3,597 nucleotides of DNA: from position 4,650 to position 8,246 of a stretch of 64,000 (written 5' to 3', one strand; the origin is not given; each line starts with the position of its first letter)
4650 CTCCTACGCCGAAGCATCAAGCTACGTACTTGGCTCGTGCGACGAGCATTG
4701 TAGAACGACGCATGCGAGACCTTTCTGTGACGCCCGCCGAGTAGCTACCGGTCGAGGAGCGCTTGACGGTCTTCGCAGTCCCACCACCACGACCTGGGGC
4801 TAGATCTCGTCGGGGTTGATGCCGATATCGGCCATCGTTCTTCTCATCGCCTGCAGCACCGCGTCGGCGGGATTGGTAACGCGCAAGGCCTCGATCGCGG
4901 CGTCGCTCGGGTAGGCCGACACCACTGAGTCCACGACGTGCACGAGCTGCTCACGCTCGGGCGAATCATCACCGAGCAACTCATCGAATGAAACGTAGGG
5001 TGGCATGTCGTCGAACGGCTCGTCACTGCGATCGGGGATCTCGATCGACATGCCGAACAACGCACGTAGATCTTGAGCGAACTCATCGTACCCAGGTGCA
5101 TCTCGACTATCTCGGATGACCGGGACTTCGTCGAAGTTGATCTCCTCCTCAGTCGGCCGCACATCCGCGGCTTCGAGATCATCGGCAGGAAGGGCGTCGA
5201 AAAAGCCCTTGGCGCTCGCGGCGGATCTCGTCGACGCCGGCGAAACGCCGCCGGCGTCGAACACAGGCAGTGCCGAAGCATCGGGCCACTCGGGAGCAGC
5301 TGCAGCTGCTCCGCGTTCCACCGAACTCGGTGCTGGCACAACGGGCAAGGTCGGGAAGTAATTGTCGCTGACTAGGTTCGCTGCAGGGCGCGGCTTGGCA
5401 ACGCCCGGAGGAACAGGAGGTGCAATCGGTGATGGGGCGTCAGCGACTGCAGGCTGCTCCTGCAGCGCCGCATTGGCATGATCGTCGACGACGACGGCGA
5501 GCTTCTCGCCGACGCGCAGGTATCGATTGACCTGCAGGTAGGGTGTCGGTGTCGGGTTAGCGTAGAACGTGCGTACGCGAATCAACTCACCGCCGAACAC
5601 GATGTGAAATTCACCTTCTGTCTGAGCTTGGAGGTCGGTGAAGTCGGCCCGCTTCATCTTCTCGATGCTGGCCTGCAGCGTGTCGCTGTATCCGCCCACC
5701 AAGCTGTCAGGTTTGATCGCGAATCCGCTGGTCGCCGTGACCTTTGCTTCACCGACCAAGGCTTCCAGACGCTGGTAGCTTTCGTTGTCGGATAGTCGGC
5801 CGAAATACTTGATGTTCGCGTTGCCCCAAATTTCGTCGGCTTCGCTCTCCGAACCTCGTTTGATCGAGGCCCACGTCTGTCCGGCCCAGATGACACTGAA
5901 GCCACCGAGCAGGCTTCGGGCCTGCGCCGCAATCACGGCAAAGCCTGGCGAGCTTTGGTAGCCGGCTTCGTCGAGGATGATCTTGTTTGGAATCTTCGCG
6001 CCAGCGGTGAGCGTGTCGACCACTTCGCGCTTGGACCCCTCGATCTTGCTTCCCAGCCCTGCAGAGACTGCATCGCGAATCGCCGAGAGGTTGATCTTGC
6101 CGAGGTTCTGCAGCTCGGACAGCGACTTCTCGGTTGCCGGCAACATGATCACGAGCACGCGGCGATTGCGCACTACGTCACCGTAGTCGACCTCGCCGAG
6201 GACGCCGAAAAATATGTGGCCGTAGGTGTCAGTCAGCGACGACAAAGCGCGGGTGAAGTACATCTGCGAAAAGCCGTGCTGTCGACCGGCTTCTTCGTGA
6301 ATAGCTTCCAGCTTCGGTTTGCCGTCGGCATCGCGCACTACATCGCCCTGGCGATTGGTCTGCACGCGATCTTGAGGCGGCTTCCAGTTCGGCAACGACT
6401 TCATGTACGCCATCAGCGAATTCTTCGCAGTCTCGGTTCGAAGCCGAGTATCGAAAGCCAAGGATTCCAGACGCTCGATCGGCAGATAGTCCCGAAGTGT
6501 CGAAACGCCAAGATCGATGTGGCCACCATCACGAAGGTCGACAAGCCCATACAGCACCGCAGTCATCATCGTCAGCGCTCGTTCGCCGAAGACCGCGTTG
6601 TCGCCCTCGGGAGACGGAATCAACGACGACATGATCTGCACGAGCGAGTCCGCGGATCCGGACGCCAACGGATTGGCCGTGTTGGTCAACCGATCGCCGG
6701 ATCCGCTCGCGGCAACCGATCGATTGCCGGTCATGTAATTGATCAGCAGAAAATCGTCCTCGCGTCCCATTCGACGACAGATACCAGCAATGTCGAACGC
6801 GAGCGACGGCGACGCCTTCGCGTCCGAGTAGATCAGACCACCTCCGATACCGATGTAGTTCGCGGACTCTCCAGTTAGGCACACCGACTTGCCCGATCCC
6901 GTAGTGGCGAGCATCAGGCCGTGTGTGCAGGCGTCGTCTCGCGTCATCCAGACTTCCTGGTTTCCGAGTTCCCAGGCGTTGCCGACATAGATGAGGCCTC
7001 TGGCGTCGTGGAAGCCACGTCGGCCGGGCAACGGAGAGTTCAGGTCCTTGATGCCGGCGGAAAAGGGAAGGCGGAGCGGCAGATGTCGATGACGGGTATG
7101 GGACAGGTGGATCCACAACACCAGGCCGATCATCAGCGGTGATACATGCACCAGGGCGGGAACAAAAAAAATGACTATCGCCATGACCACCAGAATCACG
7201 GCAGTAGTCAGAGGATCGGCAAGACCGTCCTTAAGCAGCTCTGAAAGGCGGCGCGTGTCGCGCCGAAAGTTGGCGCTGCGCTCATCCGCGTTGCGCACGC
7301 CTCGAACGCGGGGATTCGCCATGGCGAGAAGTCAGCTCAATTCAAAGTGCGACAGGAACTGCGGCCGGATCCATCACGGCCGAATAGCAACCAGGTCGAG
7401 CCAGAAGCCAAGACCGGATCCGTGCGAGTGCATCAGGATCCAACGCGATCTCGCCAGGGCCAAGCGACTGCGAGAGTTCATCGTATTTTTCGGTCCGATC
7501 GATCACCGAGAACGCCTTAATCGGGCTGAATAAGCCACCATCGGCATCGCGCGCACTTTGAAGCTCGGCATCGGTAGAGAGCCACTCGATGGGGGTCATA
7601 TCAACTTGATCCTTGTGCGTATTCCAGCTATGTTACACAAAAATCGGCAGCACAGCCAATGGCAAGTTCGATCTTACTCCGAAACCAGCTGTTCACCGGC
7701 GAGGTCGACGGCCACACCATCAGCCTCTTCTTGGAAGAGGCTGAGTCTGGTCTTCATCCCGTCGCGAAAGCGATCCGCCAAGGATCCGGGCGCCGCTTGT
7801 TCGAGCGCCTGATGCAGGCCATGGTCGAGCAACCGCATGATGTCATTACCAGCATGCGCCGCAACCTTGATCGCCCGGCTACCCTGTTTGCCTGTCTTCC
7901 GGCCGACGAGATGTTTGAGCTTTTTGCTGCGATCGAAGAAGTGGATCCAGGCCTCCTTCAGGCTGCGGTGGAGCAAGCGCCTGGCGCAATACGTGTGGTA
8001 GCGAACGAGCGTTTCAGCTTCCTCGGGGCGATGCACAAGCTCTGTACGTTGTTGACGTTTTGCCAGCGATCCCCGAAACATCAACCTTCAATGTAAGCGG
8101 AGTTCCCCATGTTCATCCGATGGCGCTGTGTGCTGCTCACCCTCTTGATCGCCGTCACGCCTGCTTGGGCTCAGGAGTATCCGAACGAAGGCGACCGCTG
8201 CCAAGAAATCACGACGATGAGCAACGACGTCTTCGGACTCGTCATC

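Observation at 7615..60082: Element-wide 26-bp inverted-repeat operator family (GTGYGTA-N12-TACRCAC) overlapping -10 elements of at least six promoters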

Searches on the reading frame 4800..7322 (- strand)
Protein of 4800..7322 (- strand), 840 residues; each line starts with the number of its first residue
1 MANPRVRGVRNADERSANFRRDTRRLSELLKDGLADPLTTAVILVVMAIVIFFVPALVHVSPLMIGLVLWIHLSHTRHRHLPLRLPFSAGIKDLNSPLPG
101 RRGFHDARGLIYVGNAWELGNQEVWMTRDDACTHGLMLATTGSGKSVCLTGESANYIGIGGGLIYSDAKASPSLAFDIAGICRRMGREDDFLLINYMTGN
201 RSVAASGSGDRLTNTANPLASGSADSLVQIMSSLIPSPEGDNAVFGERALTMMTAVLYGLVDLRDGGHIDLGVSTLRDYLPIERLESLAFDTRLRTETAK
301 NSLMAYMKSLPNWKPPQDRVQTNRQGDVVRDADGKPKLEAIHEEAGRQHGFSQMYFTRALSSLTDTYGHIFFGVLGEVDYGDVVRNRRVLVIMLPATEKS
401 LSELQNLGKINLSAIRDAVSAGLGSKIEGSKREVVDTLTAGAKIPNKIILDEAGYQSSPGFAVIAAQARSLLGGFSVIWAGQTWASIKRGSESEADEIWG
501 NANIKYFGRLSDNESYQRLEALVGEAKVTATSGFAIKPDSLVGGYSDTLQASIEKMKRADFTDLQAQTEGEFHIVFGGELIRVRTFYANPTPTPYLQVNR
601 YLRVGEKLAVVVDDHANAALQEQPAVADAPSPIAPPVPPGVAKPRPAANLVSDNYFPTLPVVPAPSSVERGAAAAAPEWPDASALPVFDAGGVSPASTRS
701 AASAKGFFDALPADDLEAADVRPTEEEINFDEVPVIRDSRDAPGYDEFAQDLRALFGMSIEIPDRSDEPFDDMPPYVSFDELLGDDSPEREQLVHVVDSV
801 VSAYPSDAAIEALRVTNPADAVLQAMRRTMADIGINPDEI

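Call 8: search_protein_families(library=pfam, proteins=[window:4800-7322:-], max_evalue=0.01)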
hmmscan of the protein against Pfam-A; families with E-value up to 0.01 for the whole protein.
window:4800-7322:- (840 aa): 1 family
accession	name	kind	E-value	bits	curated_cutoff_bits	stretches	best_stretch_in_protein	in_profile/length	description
PF12696.13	TraG-D_C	-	6.4e-08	33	22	1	448-532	4-88/126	TraM recognition site of TraD and TraG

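Call 11: search_protein_families(library=ncbifam, proteins=[window:4800-7322:-], max_evalue=0.01)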
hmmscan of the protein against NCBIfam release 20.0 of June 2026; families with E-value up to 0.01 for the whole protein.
window:4800-7322:- (840 aa): 3 families
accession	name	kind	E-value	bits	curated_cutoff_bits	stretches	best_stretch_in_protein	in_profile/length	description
NF041447.1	TrbC_conju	equivalog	3.5e-87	293.4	800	1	27-605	12-592/685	F-type conjugative transfer protein TrbC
TIGR03743.1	SXT_TraD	subfamily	4.3e-12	45.3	366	1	117-203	160-246/636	conjugative transfer system coupling protein TraD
TIGR03754.1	conj_TOL_TraD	equivalog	0.0016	17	647.55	0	118-194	166-242/643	type IV conjugative transfer system coupling protein TraD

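Call 118: search_dna_similar(query=window:4800-7322:-, collection=plasmids, mode=protein, max_rows=12)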
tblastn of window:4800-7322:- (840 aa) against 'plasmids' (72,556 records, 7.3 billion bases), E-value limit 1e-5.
Records with a match: 3958; places in all: 3988; records where one place covers at least 80% of the query: 0.
Best place of each record, by identity: <60% 3958.
By first word of the organism name: Escherichia 1482; Klebsiella 909; Salmonella 462; Enterobacter 182; Pseudomonas 152; Acinetobacter 130; Serratia 127; Shigella 110; Citrobacter 75; Vibrio 33; and 82 more.
By predicted mobility (MOB-suite, as given by PLSDB): conjugative 3362; non-mobilizable 352; mobilizable 244.
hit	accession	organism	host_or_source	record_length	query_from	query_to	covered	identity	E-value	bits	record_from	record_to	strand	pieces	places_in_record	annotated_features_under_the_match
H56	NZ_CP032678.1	Pseudomonas sp. Leaf58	Arabidopsis,whole organism,phyllosphere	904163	6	604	71%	38.1%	2e-100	350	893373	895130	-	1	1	TraM recognition domain-containing protein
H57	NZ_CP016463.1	Bosea sp. RAC05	Microbial isolate,Algal phycosphere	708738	3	600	71%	36.5%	3e-100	350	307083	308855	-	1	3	TraM recognition domain-containing protein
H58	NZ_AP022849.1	Bosea sp. ANAM02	Callyspongia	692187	7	604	71%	36.4%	3e-102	355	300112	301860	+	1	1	TraM recognition domain-containing protein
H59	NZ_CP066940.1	Xanthomonas campestris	Brassica oleracea var. gemmifera,Cell ...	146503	6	604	71%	36.2%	1e-91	324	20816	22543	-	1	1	IcmO-like type IV secretion system protein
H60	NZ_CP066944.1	Xanthomonas campestris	Brassica oleracea var. capitata,Cell ...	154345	6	604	71%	36.2%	1e-91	324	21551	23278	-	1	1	IcmO-like type IV secretion system protein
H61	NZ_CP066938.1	Xanthomonas campestris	Brassica oleracea var. capitata,Cell ...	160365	6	604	71%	36.2%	1e-91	324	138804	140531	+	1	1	IcmO-like type IV secretion system protein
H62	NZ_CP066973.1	Xanthomonas campestris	Brassica oleracea var. capitata,Cell ...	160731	6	604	71%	36.2%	1e-91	324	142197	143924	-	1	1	IcmO-like type IV secretion system protein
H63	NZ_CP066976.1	Xanthomonas campestris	Brassica oleracea var. capitata,Cell ...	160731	6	604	71%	36.2%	1e-91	324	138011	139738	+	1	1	IcmO-like type IV secretion system protein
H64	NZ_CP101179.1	Xanthomonas campestris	-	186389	6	604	71%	36.2%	2e-91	324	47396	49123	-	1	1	type IV secretory system conjugative DNA transfer family protein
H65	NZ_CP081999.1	Xanthomonas campestris pv. campestris str. CN13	-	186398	6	604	71%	36.2%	2e-91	324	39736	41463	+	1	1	type IV secretory system conjugative DNA transfer family protein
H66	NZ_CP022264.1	Xanthomonas citri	Cowpea,cell culture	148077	6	604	71%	36.1%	7e-88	313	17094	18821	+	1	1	IcmO-like type IV secretion system protein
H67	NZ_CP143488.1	Pseudomonas silesiensis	single cell,landfill for plastics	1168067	6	604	71%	35.9%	3e-95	335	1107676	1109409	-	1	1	record has no annotation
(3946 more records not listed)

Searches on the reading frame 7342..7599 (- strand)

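Call 8: search_protein_families(library=pfam, proteins=[window:7342-7599:-], max_evalue=0.01)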
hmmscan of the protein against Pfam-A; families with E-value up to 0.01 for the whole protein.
window:7342-7599:- (85 aa): 0 families

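Call 11: search_protein_families(library=ncbifam, proteins=[window:7342-7599:-], max_evalue=0.01)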
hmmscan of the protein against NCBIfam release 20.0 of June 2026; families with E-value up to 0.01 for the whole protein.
window:7342-7599:- (85 aa): 0 families

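Call 51: search_protein_families(library=pfam, proteins=[window:7342-7599:-], max_evalue=10)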
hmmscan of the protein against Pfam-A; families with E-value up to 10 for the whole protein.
window:7342-7599:- (85 aa): 1 family
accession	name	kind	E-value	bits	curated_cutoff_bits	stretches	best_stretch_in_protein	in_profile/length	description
PF02052.20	Gallidermin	-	0.072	13.9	21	1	52-71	22-41/52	Gallidermin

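Call 83: search_protein_families(library=ncbifam, proteins=[window:7342-7599:-], max_evalue=10)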
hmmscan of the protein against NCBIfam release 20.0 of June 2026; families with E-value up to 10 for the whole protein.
window:7342-7599:- (85 aa): 0 families

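Call 84: search_protein_families(library=phrogs, proteins=[window:7342-7599:-], max_evalue=1)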
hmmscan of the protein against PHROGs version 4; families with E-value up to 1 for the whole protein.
window:7342-7599:- (85 aa): 1 family
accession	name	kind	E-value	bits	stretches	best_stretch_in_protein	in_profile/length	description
phrog_1934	-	unknown function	0.44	11.4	1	9-47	67-105/144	-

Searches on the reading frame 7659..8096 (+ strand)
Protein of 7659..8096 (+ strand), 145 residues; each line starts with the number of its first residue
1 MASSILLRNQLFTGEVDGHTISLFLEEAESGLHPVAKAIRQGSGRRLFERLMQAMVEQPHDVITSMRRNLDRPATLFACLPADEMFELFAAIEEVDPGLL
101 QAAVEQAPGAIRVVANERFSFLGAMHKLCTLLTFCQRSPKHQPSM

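Call 8: search_protein_families(library=pfam, proteins=[window:7659-8096:+], max_evalue=0.01)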
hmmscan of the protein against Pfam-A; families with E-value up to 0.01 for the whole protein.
window:7659-8096:+ (145 aa): 0 families

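Call 10: search_protein_families(library=ncbifam, proteins=[window:7659-8096:+], max_evalue=0.01)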
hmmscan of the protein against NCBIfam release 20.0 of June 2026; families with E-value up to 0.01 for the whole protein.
window:7659-8096:+ (145 aa): 0 families

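Call 51: search_protein_families(library=pfam, proteins=[window:7659-8096:+], max_evalue=10)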
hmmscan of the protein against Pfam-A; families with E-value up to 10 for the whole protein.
window:7659-8096:+ (145 aa): 2 families
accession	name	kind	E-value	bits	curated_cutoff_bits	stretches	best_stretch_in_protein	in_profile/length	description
PF23130.1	IcmW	-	0.12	13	27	1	44-107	36-99/144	IcmW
PF25761.1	TPR_PATROL1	-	0.23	10.7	27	1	5-57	235-287/419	PATROL1-like, TPR repeats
